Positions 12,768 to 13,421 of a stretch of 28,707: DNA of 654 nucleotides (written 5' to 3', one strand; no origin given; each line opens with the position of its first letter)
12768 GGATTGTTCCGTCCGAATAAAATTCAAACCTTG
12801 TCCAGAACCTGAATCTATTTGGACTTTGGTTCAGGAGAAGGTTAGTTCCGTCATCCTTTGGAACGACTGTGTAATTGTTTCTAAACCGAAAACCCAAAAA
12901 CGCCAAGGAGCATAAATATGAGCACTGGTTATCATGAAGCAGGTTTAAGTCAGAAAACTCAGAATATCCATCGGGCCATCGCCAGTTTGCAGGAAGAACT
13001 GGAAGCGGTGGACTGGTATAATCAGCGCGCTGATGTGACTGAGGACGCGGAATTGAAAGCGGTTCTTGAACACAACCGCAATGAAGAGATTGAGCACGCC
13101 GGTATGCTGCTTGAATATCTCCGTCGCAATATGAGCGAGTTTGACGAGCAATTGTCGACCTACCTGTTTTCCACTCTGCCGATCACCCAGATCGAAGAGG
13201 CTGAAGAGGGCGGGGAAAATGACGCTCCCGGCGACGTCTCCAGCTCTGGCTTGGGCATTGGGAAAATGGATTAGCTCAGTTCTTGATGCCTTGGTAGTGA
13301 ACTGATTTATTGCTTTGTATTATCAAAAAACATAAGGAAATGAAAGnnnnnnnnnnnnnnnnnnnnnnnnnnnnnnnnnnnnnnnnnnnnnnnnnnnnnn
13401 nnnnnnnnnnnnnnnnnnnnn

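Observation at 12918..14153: Family-1 encapsulin nanocompartment operon with EncFtn cargo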

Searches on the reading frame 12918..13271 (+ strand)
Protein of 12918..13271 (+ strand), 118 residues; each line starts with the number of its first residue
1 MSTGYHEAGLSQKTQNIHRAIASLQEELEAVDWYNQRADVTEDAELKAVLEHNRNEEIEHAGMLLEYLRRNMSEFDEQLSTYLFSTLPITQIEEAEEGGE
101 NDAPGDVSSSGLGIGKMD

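Call 3: search_protein_families(library=pfam, proteins=[window:12918-13271:+], max_evalue=0.1)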
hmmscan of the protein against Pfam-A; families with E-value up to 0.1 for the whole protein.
window:12918-13271:+ (118 aa): 4 families
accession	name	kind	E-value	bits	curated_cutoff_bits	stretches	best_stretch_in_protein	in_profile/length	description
PF22277.2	EncFtn-like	-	1e-37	128.2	27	1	8-85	7-84/85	EncFtn-like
PF09537.16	DUF2383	-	0.024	15.2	30.8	1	26-80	12-66/111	Domain of unknown function (DUF2383)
PF07875.18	Coat_F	-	0.033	14.8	25.7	0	41-69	27-55/63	Coat F domain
PF25481.1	Nucleoprot-TPR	-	0.078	13.5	27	0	2-73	5-78/80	Nucleoprotein TPR-like domain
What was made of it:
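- On EncFtn (encapsulin-associated ferritin-like protein, FLP-TP class): PF22277 at 128.2 bits against 27 (call 3).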

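Call 4: search_protein_families(library=ncbifam, proteins=[window:12918-13271:+], max_evalue=0.1)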
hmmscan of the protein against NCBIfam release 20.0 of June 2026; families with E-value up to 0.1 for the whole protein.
window:12918-13271:+ (118 aa): 3 families
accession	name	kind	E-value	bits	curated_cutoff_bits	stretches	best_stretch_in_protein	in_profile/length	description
TIGR04535.1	ferrit_encaps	subfamily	1.1e-42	144.5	125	1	8-117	6-113/114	encapsulin-associated ferritin-like protein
NF058679.1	EncB_fam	subfamily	1.6e-20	73.3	90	1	12-117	17-117/117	encapsulin nanocompartment ferritin-likeEncB family encapsulin nanocompartment ferritin-like cargo protein cargo protein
NF058678.1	EncB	exception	0.0043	17.3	210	1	15-71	10-66/160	encapsulin nanocompartment ferritin-like cargo protein EncB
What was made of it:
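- On EncFtn (encapsulin-associated ferritin-like protein, FLP-TP class): TIGR04535 at 144.5 bits against 125 (call 4).
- On EncB-type cargo (M. xanthus-like): NF058679 at 73.3 bits against 90, and NF058678 at 17.3 bits against 210 (call 4).
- Closest known: Myxococcus xanthus EncA/EncB,C,D. Different: The NCBIfam EncB models were not met (73.3 bits against 90, and 17.3 against 210; call 4).
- The cargo hits PF22277 at E=1e-37 and TIGR04535 at 144.5 bits, above the 125 cut-off (calls 3, 4). The current curated NCBIfam name is 'family 1 encapsulin nanocompartment shell protein' (call 4).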

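Call 6: search_solved_structures(query=window:12918-13271:+, show_alignments=3)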
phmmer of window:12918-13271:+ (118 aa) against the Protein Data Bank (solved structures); distinct sequences matched with E-value up to 0.001: 12.
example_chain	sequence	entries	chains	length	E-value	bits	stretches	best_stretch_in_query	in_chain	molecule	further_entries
33bf_A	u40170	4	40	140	2.1e-30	108.3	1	9-110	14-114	Encapsulated ferritin-like protein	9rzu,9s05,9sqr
7oe2_1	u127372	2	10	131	2.8e-28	101.4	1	10-116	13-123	Haliangium ochraceum Encapsulated ferritin localisation sequence | Haliangium ochraceum encapsulated ferritin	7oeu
5da5_A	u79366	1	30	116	1.7e-26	95.7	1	9-93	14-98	Rru_A0973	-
3k6c_A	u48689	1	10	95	3.9e-26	94.5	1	4-90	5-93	Uncharacterized protein NE0167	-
5l8b_A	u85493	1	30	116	1.1e-25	93.1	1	9-93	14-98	Uncharacterized protein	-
6suw_A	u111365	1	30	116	1.1e-25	93.1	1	9-93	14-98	Uncharacterized protein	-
5l89_A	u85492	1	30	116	1.1e-25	93.1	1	9-93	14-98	Rru_A0973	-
6sv1_A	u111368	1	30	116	1.1e-25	93.1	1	9-93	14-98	Encapsulated Ferritin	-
5n5f_A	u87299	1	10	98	1.1e-25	93.1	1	10-94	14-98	encapsulated ferritin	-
5l8g_A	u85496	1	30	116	4.2e-25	91.2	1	9-93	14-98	Uncharacterized protein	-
5l8f_A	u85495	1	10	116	1.7e-23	86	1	9-93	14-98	Rru_A0973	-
7s8t_A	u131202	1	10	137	8.1e-06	29.2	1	19-86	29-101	EncC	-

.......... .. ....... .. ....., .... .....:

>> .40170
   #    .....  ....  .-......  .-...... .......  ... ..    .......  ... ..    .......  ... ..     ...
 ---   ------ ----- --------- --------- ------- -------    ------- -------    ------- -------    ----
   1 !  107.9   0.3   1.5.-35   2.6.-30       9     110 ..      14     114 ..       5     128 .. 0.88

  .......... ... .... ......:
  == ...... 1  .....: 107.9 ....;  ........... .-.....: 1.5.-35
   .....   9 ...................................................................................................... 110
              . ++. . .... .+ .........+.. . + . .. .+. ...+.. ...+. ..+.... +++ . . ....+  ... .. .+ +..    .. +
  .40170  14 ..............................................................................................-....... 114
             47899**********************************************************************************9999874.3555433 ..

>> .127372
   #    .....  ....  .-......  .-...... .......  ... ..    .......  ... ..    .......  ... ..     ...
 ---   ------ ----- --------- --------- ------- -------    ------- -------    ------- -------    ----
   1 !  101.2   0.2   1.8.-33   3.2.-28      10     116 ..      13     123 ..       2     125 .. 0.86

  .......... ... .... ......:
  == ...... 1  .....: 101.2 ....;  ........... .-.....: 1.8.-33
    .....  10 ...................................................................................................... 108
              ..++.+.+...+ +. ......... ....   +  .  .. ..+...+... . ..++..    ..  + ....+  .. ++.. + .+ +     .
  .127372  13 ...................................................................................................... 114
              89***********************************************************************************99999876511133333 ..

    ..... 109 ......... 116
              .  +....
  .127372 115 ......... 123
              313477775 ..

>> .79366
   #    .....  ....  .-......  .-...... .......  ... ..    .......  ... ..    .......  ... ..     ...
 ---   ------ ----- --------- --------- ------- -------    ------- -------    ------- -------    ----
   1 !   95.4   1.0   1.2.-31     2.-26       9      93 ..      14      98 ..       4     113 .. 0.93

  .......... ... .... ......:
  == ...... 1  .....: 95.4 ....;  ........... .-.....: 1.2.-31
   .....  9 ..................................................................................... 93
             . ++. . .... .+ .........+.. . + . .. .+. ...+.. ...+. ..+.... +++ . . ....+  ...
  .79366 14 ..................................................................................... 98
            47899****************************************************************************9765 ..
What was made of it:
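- On EncFtn (encapsulin-associated ferritin-like protein, FLP-TP class): Inferred from 5da5 and 7oe2 homology (call 6).
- Closest known: Myxococcus xanthus EncA/EncB,C,D. Same: EncC gives a weak hit to the window's cargo (7s8t, E=8.1e-06, call 6).
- It also matches the solved EncFtns of H. ochraceum and R. rubrum (call 6).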

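Call 22: find_homologous_proteins(query=window:12918-13271:+)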
Query window:12918-13271:+ (118 aa): 4202 proteins with E <= 0.001 among 4214 candidates; the best 120 are listed.
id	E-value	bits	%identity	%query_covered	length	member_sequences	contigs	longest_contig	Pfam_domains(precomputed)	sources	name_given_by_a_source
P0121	4.2e-70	251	100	100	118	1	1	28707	PF22277.3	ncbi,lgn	-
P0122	4.6e-50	186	69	100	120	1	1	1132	PF22277.3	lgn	-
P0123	6.7e-49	182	87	76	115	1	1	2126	PF22277.3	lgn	-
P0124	9.9e-49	182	87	76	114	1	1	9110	PF22277.3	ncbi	-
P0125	4.7e-47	176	75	100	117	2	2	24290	PF22277.3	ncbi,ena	-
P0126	2.3e-46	174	82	77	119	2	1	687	PF22277.3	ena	-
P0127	4.9e-46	173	72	99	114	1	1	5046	PF22277.3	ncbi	-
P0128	3.5e-45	170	70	98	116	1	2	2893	PF22277.3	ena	-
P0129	2.6e-44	168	64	99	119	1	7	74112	PF22277.3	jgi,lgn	jgi:hypothetical protein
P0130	3.3e-44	167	64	99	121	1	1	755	PF22277.3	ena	-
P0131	3.9e-44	167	75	75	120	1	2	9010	PF22277.3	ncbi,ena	-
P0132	2.6e-43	164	64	99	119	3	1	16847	PF22277.3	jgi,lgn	jgi:ferritin-like protein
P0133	1.2e-42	162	68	97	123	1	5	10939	PF22277.3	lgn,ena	-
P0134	1.5e-42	162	65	99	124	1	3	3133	PF22277.3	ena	-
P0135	1.7e-42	162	67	98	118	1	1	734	PF22277.3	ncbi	-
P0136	2.9e-42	161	74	83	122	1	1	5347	PF22277.3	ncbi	-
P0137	3.0e-42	161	68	97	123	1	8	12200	PF22277.3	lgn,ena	-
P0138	3.3e-42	161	67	99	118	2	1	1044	PF22277.3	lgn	-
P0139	4.4e-42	160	64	99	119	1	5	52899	PF22277.3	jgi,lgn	jgi:hypothetical protein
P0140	5.5e-42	160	67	98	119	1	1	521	PF22277.3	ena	-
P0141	6.7e-42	160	64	99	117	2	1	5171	PF22277.3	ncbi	ncbi:MAG: encapsulin-associated ferritin-like protein [Verrucomicrobiota bacterium]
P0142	8.4e-42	159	68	99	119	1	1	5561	PF22277.3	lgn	-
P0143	1.2e-41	159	77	76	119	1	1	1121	PF22277.3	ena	-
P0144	1.4e-41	159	65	99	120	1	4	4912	PF22277.3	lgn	-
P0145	1.5e-41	159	64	99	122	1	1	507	PF22277.3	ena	-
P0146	1.5e-41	159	61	99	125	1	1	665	PF22277.3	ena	-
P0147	2.5e-41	158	67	96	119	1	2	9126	PF22277.3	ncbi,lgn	-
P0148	3.7e-41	157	68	98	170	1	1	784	PF22277.3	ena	-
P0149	4.0e-41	157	66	97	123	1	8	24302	PF22277.3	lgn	-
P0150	4.3e-41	157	63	99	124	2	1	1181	PF22277.3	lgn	-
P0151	4.4e-41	157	72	76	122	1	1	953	PF22277.3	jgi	jgi:hypothetical protein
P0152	4.8e-41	157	60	99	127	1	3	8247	PF22277.3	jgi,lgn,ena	-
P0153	6.0e-41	157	64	99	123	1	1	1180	PF22277.3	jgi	jgi:ferritin-like protein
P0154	9.4e-41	156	68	99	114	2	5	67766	PF22277.3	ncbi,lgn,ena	-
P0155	9.4e-41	156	63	99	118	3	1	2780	PF22277.3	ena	-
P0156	1.1e-40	156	63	99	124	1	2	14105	PF22277.3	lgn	-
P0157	1.3e-40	156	65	99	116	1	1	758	PF22277.3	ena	-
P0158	1.4e-40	156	72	81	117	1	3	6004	PF22277.3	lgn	-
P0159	1.4e-40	156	68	78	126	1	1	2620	PF22277.3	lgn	-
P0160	1.5e-40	155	71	88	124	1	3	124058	PF22277.3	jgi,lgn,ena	-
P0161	1.8e-40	155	67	99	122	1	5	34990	PF22277.3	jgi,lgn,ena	-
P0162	2.1e-40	155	66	99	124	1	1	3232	PF22277.3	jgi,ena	-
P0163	2.3e-40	155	68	100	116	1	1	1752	PF22277.3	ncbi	-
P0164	2.4e-40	155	64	97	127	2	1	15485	PF22277.3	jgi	jgi:hypothetical protein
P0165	2.6e-40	155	64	97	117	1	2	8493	PF22277.3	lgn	-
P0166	2.6e-40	155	71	76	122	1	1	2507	PF22277.3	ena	-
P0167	4.0e-40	154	72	78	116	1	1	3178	PF22277.3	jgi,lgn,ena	-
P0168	4.9e-40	154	72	78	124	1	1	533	PF22277.3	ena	-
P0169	5.0e-40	154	67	99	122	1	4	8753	PF22277.3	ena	-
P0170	6.1e-40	153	65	97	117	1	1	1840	PF22277.3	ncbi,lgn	-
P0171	6.2e-40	153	66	99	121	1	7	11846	PF22277.3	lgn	-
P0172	6.9e-40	153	63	99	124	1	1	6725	PF22277.3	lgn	-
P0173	7.2e-40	153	63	99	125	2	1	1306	PF22277.3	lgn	-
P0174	1.1e-39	153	65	98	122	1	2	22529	PF22277.3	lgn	-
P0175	1.4e-39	152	65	98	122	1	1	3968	PF22277.3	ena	-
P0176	1.4e-39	152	64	99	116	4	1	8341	PF22277.3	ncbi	-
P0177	1.6e-39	152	58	100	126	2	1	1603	PF22277.3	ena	-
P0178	1.7e-39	152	63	99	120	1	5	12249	PF22277.3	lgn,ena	-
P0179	2.2e-39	152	66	98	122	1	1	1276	PF22277.3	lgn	-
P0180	2.3e-39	152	64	99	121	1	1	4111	PF22277.3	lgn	-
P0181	2.3e-39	152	70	80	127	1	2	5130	PF22277.3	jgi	jgi:ferritin-like protein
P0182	2.7e-39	151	63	99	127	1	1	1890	PF22277.3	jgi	jgi:ferritin-like protein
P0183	3.1e-39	151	63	100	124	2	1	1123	PF22277.3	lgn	-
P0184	3.4e-39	151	66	99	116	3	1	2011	PF22277.3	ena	-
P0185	3.5e-39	151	63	99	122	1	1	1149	PF22277.3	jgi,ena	-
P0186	3.7e-39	151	63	99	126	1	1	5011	PF22277.3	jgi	jgi:ferritin-like protein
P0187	3.8e-39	151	63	99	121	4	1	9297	PF22277.3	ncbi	ncbi:MAG: encapsulin-associated ferritin-like protein [Verrucomicrobiota bacterium]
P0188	3.9e-39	151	63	99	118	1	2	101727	PF22277.3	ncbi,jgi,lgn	-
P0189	4.6e-39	151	66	99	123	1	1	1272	PF22277.3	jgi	jgi:ferritin-like protein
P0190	4.8e-39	151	66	99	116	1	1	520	PF22277.3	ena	-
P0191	5.1e-39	151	66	98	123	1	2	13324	PF22277.3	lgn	-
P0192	5.2e-39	151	61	97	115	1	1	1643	PF22277.3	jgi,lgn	jgi:hypothetical protein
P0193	5.7e-39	150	63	99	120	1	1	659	PF22277.3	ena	-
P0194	5.8e-39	150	67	99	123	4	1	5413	PF22277.3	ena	-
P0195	5.9e-39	150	62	99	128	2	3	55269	PF22277.3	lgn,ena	-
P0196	7.3e-39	150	66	98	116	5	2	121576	PF22277.3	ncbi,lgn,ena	-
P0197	8.2e-39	150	71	78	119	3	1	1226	PF22277.3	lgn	-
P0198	9.1e-39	150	63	99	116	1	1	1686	PF22277.3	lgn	-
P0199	1.2e-38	149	68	99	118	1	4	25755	PF22277.3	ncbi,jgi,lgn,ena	-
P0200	1.2e-38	149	65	96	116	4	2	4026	PF22277.3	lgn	-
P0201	1.4e-38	149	64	98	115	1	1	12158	PF22277.3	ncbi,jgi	-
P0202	1.4e-38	149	66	99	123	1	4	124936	PF22277.3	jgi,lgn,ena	-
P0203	1.4e-38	149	63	99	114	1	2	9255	PF22277.3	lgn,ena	-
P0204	1.5e-38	149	64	99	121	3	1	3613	PF22277.3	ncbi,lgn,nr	ncbi:MAG: hypothetical protein JXA62_06115 [Candidatus Aminicenantes bacterium]|nr:hypothetical prot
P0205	1.5e-38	149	64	99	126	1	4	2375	PF22277.3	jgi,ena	jgi:ferritin-like protein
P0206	1.6e-38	149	63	97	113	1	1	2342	PF22277.3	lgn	-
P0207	1.8e-38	149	61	99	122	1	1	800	PF22277.3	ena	-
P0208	1.8e-38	149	69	76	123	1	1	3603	PF22277.3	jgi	-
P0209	2.3e-38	148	69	75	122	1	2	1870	PF22277.3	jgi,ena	-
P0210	3.0e-38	148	71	76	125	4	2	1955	PF22277.3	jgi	jgi:uncharacterized protein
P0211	3.2e-38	148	61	99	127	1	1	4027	PF22277.3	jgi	jgi:ferritin-like protein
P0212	3.3e-38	148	63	97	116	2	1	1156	PF22277.3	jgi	jgi:hypothetical protein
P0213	3.3e-38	148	69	76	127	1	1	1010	PF22277.3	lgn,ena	-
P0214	3.5e-38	148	73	76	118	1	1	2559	PF22277.3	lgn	-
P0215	3.6e-38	148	69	76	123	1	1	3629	PF22277.3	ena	-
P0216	4.4e-38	148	61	99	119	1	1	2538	PF22277.3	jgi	jgi:ferritin-like protein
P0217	4.8e-38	147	65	98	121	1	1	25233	PF22277.3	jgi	jgi:ferritin-like protein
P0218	5.0e-38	147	63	99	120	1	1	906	PF22277.3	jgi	jgi:ferritin-like protein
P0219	6.0e-38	147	61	99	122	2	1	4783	PF22277.3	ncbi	-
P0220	7.1e-38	147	60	99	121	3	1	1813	PF22277.3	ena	-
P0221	7.8e-38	147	63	99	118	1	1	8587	PF22277.3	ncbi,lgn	-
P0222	8.2e-38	147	63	97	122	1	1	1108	PF22277.3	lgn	-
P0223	9.1e-38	147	62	99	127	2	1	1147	PF22277.3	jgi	jgi:ferritin-like protein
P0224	9.2e-38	147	63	88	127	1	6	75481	PF22277.3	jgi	jgi:ferritin-like protein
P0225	9.3e-38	146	64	99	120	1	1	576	PF22277.3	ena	-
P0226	1.1e-37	146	61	99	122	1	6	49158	PF22277.3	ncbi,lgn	-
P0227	1.2e-37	146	65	95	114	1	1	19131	PF22277.3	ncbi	-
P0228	1.2e-37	146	62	98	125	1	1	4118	PF22277.3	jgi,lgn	-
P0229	1.2e-37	146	71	76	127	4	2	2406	PF22277.3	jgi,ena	-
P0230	1.3e-37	146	63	99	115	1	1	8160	PF22277.3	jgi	jgi:ferritin-like protein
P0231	1.4e-37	146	67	78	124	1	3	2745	PF22277.3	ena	-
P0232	1.6e-37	146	63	100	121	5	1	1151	PF22277.3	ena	-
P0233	1.7e-37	146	65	99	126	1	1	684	PF22277.3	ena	-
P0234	1.8e-37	146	62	99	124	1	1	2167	PF22277.3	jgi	jgi:ferritin-like protein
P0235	1.8e-37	146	59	99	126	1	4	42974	PF22277.3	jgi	jgi:ferritin-like protein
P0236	1.8e-37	146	63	99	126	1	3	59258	PF22277.3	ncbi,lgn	-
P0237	2.6e-37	145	63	93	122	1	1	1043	PF22277.3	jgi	-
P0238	2.6e-37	145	70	78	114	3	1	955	PF22277.3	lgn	-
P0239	2.8e-37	145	68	86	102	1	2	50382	PF22277.3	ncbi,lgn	ncbi:MAG: encapsulin-associated ferritin-like protein [Candidatus Aminicenantes bacterium]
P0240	2.9e-37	145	63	99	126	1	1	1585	PF22277.3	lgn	-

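Call 52: search_protein_families(library=phrogs, proteins=[window:12918-13271:+], max_evalue=0.01)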
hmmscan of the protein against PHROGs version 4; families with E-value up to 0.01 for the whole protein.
window:12918-13271:+ (118 aa): 0 families
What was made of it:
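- There are no PHROG hits (call 52).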
